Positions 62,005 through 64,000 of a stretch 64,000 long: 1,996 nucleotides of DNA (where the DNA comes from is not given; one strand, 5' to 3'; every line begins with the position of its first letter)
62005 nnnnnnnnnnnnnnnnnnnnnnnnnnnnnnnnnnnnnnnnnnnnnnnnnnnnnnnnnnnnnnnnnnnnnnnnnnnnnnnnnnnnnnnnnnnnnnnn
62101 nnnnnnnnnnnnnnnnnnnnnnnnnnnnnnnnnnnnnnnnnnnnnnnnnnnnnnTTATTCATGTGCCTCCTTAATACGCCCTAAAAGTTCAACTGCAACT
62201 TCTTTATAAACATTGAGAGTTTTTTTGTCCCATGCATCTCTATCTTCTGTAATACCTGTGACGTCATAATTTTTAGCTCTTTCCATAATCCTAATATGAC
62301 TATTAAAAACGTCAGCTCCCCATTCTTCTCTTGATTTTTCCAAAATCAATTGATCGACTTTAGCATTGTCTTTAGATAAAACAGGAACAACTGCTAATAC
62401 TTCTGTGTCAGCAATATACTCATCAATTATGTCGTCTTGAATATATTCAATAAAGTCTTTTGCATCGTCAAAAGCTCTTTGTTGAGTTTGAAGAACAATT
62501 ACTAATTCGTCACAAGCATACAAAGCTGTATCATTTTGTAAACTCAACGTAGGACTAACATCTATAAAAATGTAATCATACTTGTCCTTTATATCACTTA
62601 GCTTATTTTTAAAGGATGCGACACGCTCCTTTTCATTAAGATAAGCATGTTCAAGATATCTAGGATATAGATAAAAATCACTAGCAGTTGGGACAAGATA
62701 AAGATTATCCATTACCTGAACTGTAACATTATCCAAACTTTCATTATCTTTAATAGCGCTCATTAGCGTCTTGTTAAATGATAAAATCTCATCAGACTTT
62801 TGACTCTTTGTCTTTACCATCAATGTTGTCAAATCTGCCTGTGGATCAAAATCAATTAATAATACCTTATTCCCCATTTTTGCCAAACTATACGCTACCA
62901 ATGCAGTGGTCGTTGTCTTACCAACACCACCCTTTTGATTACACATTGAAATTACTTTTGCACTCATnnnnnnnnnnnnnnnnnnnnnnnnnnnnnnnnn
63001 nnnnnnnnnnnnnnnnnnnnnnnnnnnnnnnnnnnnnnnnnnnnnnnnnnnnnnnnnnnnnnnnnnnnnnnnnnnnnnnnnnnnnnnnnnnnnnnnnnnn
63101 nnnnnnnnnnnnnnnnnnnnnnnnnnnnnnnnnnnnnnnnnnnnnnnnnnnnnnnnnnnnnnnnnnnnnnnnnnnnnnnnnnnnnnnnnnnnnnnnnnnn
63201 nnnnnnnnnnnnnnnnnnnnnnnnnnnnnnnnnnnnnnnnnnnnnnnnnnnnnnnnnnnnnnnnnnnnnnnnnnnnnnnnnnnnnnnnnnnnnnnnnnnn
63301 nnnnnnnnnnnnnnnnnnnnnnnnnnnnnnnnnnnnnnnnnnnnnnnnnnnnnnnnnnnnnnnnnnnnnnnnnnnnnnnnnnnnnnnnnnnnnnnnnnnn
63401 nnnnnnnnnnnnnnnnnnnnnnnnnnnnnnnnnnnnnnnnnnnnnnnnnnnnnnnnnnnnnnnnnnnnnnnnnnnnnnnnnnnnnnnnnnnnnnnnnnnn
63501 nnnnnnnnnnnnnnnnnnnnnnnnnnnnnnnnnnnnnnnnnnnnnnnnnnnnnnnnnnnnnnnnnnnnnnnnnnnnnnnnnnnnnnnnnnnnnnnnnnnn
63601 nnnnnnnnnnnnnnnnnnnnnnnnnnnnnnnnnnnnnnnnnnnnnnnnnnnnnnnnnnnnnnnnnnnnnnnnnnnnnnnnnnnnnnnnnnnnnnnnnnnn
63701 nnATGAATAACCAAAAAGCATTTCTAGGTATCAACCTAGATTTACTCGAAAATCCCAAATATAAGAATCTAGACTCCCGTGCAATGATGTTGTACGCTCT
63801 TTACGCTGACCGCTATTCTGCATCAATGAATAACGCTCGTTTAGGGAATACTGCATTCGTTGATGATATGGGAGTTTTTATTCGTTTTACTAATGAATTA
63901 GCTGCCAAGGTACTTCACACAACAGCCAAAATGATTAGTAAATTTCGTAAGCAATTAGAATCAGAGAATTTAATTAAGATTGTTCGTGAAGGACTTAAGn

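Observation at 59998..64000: Plasmid-like maintenance block: type II (ParM/ParR) and type I (ParA/small ParB) partition systems plus a RepA_N initiator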

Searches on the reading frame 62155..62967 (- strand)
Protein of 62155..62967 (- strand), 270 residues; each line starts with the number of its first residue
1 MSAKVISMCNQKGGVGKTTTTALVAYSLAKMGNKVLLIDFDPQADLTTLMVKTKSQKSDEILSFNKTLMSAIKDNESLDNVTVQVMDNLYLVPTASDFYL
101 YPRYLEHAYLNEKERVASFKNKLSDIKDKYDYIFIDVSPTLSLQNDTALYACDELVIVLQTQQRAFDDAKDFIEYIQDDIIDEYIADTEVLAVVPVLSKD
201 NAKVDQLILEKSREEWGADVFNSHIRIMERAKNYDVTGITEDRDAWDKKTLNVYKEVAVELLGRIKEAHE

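Call 8: search_protein_families(library=pfam, proteins=[window:62155-62967:-], max_evalue=0.1)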
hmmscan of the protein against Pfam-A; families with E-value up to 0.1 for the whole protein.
window:62155-62967:- (270 aa): 11 families
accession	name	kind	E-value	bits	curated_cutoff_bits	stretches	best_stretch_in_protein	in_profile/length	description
PF13614.12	AAA_31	-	3e-40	138.5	27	1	4-178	2-166/177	AAA domain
PF01656.29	CbiA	-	1.8e-16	60.7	25.4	1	6-176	1-62/125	CobQ/CobB/MinD/ParA nucleotide binding domain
PF06564.18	CBP_BcsQ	-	1.7e-10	41.3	21.3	1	6-162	4-148/234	Cellulose biosynthesis protein BcsQ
PF09140.17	MipZ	-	7.6e-10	39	20.7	1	5-79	2-77/262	ATPase MipZ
PF00142.24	Fer4_NifH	-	1.1e-09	38.6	25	1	12-58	8-54/271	4Fe-4S iron sulfur cluster binding proteins, NifH/frxC family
PF02374.21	ArsA_ATPase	-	5.2e-09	36.2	24.3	1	10-140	7-135/305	Anion-transporting ATPase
PF10609.15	ParA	-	5.8e-09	36.2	27.1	1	4-173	4-157/246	NUBPL iron-transfer P-loop NTPase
PF07015.17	VirC1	-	0.0011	18.8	24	1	4-48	2-46/231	VirC1 protein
PF00448.28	SRP54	-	0.0068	16.5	22.7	1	13-41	10-38/196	SRP54-type protein, GTPase domain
PF17029.10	DUF5100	-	0.016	15.5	27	1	51-131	3-85/125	Domain of unknown function (DUF5100)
PF04768.19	NAT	-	0.072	13.3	27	0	150-218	32-101/168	NAT, N-acetyltransferase, of N-acetylglutamate synthase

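Call 9: search_protein_families(library=ncbifam, proteins=[window:62155-62967:-], max_evalue=0.1)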
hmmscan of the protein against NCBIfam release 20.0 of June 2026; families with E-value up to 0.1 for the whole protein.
window:62155-62967:- (270 aa): 34 families (the best 25 are shown)
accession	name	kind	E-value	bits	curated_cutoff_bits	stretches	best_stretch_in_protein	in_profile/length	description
NF041283.1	PrgP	equivalog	8.5e-46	156.6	400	1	3-267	2-263/297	ParA superfamily DNA segregation protein PrgP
TIGR03453.1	partition_RepA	equivalog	3.2e-21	75.6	348.45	1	4-177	105-282/387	plasmid partitioning protein RepA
NF041546.1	ParA_partition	equivalog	6.7e-20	71.5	180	2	5-56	1-52/203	ParA family partition ATPase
NF010443.0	PRK13869.1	subfamily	4.5e-16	58.6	446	1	4-169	122-291/405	plasmid-partitioning protein RepA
TIGR01969.1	minD_arch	subfamily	8e-15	54.7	201.75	1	5-169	2-148/251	cell division ATPase MinD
NF047398.1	AAA_KGGVGR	domain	2.5e-14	54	90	1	4-151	3-163/190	KGGVGR-motif variant AAA ATPase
TIGR01968.1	minD_bact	equivalog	4.8e-14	52.3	212.9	1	3-183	1-165/261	septum site-determining protein MinD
TIGR01007.1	eps_fam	subfamily_domain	4.1e-12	46.1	108.05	2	3-83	17-98/204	polysaccharide biosynthesis tyrosine autokinase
TIGR03371.1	cellulose_yhjQ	equivalog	8.2e-12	45.1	157.85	1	4-165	2-150/246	cellulose biosynthesis protein BcsQ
TIGR00345.1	GET3_arsA_TRC40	subfamily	2.3e-11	43.8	135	1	11-140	4-136/299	TRC40/GET3/ArsA family transport-energizing ATPase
NF008079.0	PRK10818.1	equivalog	3.6e-09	36.3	508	1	3-167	2-151/270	septum site-determining protein MinD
TIGR01287.1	nifH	equivalog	1.8e-08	34.1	394.35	1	11-64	7-58/275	nitrogenase iron protein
NF010259.0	PRK13705.1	equivalog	2.1e-08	33.6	725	1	4-231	107-338/388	plasmid-partitioning protein SopA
TIGR04291.1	arsen_driv_ArsA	equivalog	5.5e-08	32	650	1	11-73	10-72/565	arsenical pump-driving ATPase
NF009701.0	PRK13230.1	subfamily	1.2e-06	27.8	350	1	11-51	8-48/291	nitrogenase reductase-like protein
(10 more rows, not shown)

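Call 28: search_solved_structures(query=window:62155-62967:-, max_evalue=0.001)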
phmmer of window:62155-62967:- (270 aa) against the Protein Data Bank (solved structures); distinct sequences matched with E-value up to 0.001: 62 (the best 60 are shown).
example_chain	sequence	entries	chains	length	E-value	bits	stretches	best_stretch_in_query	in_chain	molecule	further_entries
2oze_A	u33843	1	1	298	3.9e-26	95.4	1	10-266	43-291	Orf delta'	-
3k9g_A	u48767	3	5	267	1.2e-16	64.4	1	3-171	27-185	PF-32 protein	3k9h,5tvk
6iub_A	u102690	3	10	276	2.4e-15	60.1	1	2-172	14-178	SpoOJ regulator (Soj)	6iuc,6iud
5u1j_B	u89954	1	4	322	2e-14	57.1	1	1-55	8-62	Uncharacterized protein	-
8jmj_A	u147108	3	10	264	2.7e-14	56.6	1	2-172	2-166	SpoOJ regulator (Soj)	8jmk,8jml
5k5z_A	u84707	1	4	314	3.5e-14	56.3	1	3-55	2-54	ParA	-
8ray_B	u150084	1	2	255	1.8e-13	53.9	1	4-221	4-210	ParA family protein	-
4pfs_A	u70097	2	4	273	2.7e-13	53.4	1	4-199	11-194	Cobyrinic Acid a,c-diamide synthase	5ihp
5if9_A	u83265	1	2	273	3e-13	53.2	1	4-199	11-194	Cobyrinic Acid a,c-diamide synthase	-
1wcv_1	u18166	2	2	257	3.3e-13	53.1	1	4-268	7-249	SEGREGATION PROTEIN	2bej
3pg5_A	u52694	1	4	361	1e-12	51.5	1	4-58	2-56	Uncharacterized protein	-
2bek_A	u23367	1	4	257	4.4e-12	49.4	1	4-268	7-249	SEGREGATION PROTEIN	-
1ion_A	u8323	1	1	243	5.8e-10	42.5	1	4-163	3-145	PROBABLE CELL DIVISION INHIBITOR MIND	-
7dut_A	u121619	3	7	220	2.8e-09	40.2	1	5-48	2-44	SOJ protein (Soj)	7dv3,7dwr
1g3q_A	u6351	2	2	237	8.6e-09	38.6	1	4-163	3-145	CELL DIVISION INHIBITOR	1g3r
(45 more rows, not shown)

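Call 29: find_encoding_contigs(protein=window:62155-62967:-, flank=10000, max_places=8)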
Protein window:62155-62967:- (270 aa): 24 contigs read that carry it; 7 places shown.
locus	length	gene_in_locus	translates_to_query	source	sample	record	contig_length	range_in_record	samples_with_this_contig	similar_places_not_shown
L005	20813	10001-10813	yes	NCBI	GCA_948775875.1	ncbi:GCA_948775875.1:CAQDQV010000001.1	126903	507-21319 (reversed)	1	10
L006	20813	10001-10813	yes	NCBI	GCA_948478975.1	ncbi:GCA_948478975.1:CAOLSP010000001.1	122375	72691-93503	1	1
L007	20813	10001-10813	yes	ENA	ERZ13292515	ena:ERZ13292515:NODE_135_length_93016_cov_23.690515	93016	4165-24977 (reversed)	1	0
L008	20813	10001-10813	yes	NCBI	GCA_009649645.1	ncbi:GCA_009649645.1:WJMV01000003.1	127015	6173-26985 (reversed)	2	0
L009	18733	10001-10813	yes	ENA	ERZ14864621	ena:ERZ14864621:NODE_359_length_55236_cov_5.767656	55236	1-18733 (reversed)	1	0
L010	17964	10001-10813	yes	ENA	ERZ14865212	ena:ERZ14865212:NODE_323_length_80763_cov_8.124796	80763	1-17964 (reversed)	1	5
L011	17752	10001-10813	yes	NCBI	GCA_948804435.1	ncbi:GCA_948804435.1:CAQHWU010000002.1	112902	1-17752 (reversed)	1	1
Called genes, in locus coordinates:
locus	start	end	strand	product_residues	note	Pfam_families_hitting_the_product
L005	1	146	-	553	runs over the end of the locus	PF27290:YonD_N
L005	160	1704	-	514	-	-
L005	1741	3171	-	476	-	-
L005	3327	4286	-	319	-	PF00961:LAGLIDADG_1 (faint), PF14528:LAGLIDADG_3 (faint)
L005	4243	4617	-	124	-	-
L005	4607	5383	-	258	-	PF27269:YonG_N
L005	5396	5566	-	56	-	-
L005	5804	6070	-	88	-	PF00216:Bac_DNA_binding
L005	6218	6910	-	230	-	-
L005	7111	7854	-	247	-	-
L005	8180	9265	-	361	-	PF06970:RepA_N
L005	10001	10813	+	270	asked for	PF00142:Fer4_NifH, PF01656:CbiA, PF02374:ArsA_ATPase, PF06564:CBP_BcsQ, PF09140:MipZ (weak), PF10609:ParA, PF13614:AAA_31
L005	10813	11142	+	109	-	PF17363:DUF5388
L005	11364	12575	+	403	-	PF17989:ALP_N, PF21522:MreB-like_C, PF22128:Alp7A_like_C (faint)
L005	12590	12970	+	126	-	-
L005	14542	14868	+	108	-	-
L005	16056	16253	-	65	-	-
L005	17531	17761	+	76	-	-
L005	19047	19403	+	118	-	-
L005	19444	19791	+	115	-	-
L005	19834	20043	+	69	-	-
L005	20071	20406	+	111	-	-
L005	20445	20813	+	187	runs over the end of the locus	-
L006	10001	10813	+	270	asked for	PF00142:Fer4_NifH, PF01656:CbiA, PF02374:ArsA_ATPase, PF06564:CBP_BcsQ, PF09140:MipZ (weak), PF10609:ParA, PF13614:AAA_31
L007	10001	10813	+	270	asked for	PF00142:Fer4_NifH, PF01656:CbiA, PF02374:ArsA_ATPase, PF06564:CBP_BcsQ, PF09140:MipZ (weak), PF10609:ParA, PF13614:AAA_31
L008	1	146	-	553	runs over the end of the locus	PF27290:YonD_N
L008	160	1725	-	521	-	-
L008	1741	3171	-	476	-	-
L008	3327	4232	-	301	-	PF14528:LAGLIDADG_3 (faint), PF00961:LAGLIDADG_1 (faint)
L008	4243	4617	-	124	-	-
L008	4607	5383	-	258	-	PF27269:YonG_N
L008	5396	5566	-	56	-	-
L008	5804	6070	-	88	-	PF00216:Bac_DNA_binding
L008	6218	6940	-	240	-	-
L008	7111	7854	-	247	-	-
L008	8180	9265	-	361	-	PF06970:RepA_N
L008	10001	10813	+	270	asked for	PF00142:Fer4_NifH, PF01656:CbiA, PF02374:ArsA_ATPase, PF06564:CBP_BcsQ, PF09140:MipZ (weak), PF10609:ParA, PF13614:AAA_31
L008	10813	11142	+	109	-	PF17363:DUF5388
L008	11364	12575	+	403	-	PF17989:ALP_N, PF21522:MreB-like_C, PF22128:Alp7A_like_C (faint)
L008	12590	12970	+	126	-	-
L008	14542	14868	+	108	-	-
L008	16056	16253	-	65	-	-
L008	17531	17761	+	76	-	-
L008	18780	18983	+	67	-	-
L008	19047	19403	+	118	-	-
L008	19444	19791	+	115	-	-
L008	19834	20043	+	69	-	-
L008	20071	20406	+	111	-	-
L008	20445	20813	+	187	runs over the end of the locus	-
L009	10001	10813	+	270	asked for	PF00142:Fer4_NifH, PF01656:CbiA, PF02374:ArsA_ATPase, PF06564:CBP_BcsQ, PF09140:MipZ (weak), PF10609:ParA, PF13614:AAA_31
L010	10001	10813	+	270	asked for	PF00142:Fer4_NifH, PF01656:CbiA, PF02374:ArsA_ATPase, PF06564:CBP_BcsQ, PF09140:MipZ (weak), PF10609:ParA, PF13614:AAA_31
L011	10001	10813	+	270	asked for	PF00142:Fer4_NifH, PF01656:CbiA, PF02374:ArsA_ATPase, PF06564:CBP_BcsQ, PF09140:MipZ (weak), PF10609:ParA, PF13614:AAA_31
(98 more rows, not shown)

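Call 36: search_protein_families(library=phrogs, proteins=[window:62155-62967:-, L005:8180-9265:-, L005:1741-3171:-, L005:160-1704:-, L005:4607-5383:-, L005:7111-7854:-, L005:6218-6910:-], max_evalue=0.001)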
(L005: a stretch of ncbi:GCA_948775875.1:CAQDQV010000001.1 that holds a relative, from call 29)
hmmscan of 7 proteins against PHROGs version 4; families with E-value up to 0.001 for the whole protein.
window:62155-62967:- (270 aa): 1 family
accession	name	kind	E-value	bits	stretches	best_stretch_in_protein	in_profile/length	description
phrog_164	-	DNA, RNA and nucleotide metabolism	2.4e-53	182.9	1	1-268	222-476/500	ParA-like partition protein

L005:8180-9265:- (361 aa): 2 families
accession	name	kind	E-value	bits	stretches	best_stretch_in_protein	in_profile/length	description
phrog_186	-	DNA, RNA and nucleotide metabolism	5.4e-11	43.7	1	2-349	17-305/308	DnaD-like helicase loader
phrog_7882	-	DNA, RNA and nucleotide metabolism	2.5e-05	24.9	1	5-291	15-294/314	DnaD-like helicase loader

L005:1741-3171:- (476 aa): 4 families
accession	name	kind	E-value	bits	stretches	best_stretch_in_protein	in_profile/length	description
phrog_26582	-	unknown function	1.3e-47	163.8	1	119-466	7-344/363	-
phrog_24618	-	unknown function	6.7e-38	131.6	1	263-467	10-222/230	-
phrog_15503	-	unknown function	1.4e-18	68.2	1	19-112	151-244/245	-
phrog_5989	-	head and packaging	6.8e-05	23.2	1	17-65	217-265/347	terminase large subunit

L005:160-1704:- (514 aa): 1 family
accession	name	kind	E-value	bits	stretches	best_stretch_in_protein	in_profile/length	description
phrog_2739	-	head and packaging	1.4e-109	368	1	16-503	15-483/501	portal protein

L005:4607-5383:- (258 aa): 1 family
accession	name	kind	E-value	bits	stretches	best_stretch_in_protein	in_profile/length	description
phrog_3314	-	unknown function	2.4e-44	152.9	1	4-255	7-275/286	-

L005:7111-7854:- (247 aa): 0 families

L005:6218-6910:- (230 aa): 0 families

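Call 37: search_protein_families(library=pfam, proteins=[L005:8180-9265:-, L005:1741-3171:-, L005:160-1704:-, L005:4607-5383:-, L005:7111-7854:-, L005:6218-6910:-, L005:4243-4617:-], max_evalue=0.01)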
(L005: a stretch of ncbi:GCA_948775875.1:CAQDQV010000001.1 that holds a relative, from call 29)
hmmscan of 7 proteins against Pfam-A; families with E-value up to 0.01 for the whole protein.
L005:8180-9265:- (361 aa): 1 family
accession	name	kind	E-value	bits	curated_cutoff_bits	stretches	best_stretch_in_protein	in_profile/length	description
PF06970.17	RepA_N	-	6.4e-06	26.4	30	1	8-85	4-76/76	Replication initiator protein A (RepA) N-terminus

L005:1741-3171:- (476 aa): 0 families

L005:160-1704:- (514 aa): 0 families

L005:4607-5383:- (258 aa): 1 family
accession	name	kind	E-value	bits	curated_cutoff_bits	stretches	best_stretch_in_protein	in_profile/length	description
PF14471.11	DUF4428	-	0.0031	17.8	27.8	1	5-54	1-44/51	Domain of unknown function (DUF4428)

L005:7111-7854:- (247 aa): 1 family
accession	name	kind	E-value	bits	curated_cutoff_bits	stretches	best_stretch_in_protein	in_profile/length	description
PF13545.12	HTH_Crp_2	-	0.00043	20.6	27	0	178-204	26-52/70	Crp-like helix-turn-helix domain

L005:6218-6910:- (230 aa): 0 families

L005:4243-4617:- (124 aa): 0 families

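Call 39: search_dna_similar(query=L005:160-1704:-, collection=phages, mode=protein, max_rows=25)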
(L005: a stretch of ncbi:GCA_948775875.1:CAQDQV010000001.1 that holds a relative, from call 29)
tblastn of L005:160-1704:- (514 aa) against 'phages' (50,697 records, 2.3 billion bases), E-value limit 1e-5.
Records with a match: 63; places in all: 63; records where one place covers at least 80% of the query: 25.
Best place of each record, by identity: <60% 63.
By first word of the organism name: Lactococcus 22; Bacillus 19; Clostridioides 6; Mammaliicoccus 4; Staphylococcus 4; Clostridium 2; Brevibacillus 2; Peptoclostridium 1; Bacteriophage 1; Phage 1; and 1 more.
By host as written in the record: Lactococcus lactis 17; Bacillus cereus 7; Bacillus anthracis 7; Clostridioides difficile 3; - 3; Clostridium difficile 2; Staphylococcus epidermidis 36-1 2; Brevibacillus laterosporus 2; and 16 more.
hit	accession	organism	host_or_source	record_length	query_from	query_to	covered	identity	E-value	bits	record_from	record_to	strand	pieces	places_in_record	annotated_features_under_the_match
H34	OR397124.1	Clostridioides phage AR1086-1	Clostridioides difficile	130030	34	468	85%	28.3%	5e-38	155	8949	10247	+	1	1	hypothetical protein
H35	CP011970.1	Peptoclostridium phage phiCDIF1296T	Peptoclostridium difficile strain ...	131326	34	468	85%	28.3%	5e-38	155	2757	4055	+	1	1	putative phage structural protein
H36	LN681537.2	Clostridium phage phiCD211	Clostridium difficile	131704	34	468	85%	28.3%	5e-38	155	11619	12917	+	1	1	Putative structural protein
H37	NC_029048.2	Clostridium phage phiCD211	Clostridium difficile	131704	34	468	85%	28.3%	5e-38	155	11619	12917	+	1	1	portal protein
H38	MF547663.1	Clostridioides phage LIBA2945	Clostridioides difficile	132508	71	471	78%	28.0%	5e-29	127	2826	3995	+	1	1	hypothetical protein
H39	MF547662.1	Clostridioides phage LIBA6276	Clostridioides difficile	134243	71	471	78%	28.0%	5e-29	127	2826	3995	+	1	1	hypothetical protein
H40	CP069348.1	Clostridioides phage pCD1602_4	water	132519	107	471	71%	30.2%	1e-30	132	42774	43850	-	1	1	record has no annotation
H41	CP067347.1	Clostridioides phage ES-S-0107-01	Clostridioides sp. ES-S-0107-01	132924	107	471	71%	29.6%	6e-30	130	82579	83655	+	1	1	record has no annotation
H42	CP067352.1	Clostridioides phage ES-S-0173-01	Clostridioides sp. ES-S-0173-01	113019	107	471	71%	29.6%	8e-30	130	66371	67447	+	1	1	record has no annotation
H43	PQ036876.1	Lactococcus phage PMBT69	Lactococcus lactis subsp. cremoris ...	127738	40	476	85%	23.8%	1e-17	93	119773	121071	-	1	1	hypothetical protein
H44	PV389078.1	Mammaliicoccus phage phi36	Mammaliicoccus sciuri Dog036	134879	31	465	85%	23.4%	1e-20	102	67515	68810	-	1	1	portal protein | hypothetical protein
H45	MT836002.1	Bacteriophage sp.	human fecal samples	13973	43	478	85%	23.0%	3e-18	95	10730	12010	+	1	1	record has no annotation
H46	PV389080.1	Mammaliicoccus phage phi127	Mammaliicoccus sciuri Dog127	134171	31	465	85%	23.0%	4e-21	103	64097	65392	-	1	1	portal protein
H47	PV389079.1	Mammaliicoccus phage phi116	Mammaliicoccus sciuri Dog116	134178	31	465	85%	23.0%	4e-21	103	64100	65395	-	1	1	portal protein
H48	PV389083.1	Mammaliicoccus phage phi6255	Mammaliicoccus sciuri IVB6255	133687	31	465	85%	23.0%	5e-21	103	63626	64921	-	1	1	portal protein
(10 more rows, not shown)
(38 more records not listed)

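Call 49: search_solved_structures(query=L008:8180-9265:-, max_evalue=5, show_alignments=1)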
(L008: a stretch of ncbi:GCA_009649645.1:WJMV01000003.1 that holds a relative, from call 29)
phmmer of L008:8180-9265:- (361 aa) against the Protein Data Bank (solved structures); distinct sequences matched with E-value up to 5: 4.
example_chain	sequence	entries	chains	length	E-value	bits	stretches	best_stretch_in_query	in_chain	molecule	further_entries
4pql_A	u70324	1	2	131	0.00014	24.6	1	10-103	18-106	Truncated replication protein RepA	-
5kbj_A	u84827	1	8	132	0.00014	24.5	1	10-103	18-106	Replication initiator A, N-terminal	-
4pta_D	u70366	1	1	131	0.00015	24.4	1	10-114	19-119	Replication initiator protein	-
4pt7_A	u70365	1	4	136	0.00015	24.4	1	10-103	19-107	Replication initiator A family protein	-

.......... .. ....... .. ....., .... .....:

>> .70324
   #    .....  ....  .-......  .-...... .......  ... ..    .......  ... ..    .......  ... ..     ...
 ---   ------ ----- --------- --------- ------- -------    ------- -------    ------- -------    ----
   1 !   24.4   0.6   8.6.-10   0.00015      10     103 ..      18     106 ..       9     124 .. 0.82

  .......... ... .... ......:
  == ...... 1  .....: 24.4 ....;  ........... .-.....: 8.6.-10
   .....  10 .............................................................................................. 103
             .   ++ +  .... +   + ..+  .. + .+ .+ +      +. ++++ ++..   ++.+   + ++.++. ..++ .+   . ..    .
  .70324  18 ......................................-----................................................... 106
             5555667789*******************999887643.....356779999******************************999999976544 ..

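Call 50: search_protein_families(library=ncbifam, proteins=[L008:8180-9265:-, L008:7111-7854:-, L008:6218-6940:-], max_evalue=0.01)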
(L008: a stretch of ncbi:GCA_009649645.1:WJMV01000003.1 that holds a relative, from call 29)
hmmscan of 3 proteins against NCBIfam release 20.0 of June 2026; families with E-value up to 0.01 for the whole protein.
L008:8180-9265:- (361 aa): 0 families

L008:7111-7854:- (247 aa): 4 families
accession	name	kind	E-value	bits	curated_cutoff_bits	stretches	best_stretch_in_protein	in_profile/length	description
TIGR01884.1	cas_HTH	subfamily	0.0025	17.2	60.2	0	175-204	157-186/202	CRISPR-associated CARF protein Csa3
NF005130.0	PRK06569.1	equivalog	0.0075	16.4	174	0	40-108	18-86/157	F0F1 ATP synthase subunit B'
NF040939.2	trans_reg_lrs14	equivalog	0.0076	16.3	90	0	174-239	36-100/103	Lrs14 family HTH-type transcriptional regulator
NF033788.1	HTH_metalloreg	subfamily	0.0097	15.7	55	0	178-204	29-55/77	metalloregulator ArsR/SmtB family transcription factor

L008:6218-6940:- (240 aa): 1 family
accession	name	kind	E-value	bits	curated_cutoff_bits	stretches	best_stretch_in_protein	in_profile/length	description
NF048019.1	IS256_Zn_var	equivalog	0.0052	16.1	150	1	176-217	36-77/304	IS256 family transposase, variant Zn-binding type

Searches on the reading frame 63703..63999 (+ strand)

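Call 8: search_protein_families(library=pfam, proteins=[window:63703-63999:+], max_evalue=0.1)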
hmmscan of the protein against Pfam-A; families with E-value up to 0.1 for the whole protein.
window:63703-63999:+ (99 aa): 3 families
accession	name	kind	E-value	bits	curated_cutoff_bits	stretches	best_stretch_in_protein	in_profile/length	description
PF06970.17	RepA_N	-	4.3e-07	30.2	30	1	7-85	3-76/76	Replication initiator protein A (RepA) N-terminus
PF13545.12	HTH_Crp_2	-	0.066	13.6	27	1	58-95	18-55/70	Crp-like helix-turn-helix domain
PF25228.1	Lips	-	0.084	11.4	27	1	5-83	768-842/892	Lips protein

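Call 9: search_protein_families(library=ncbifam, proteins=[window:63703-63999:+], max_evalue=0.1)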
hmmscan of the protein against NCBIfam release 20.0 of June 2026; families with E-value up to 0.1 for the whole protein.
window:63703-63999:+ (99 aa): 0 families
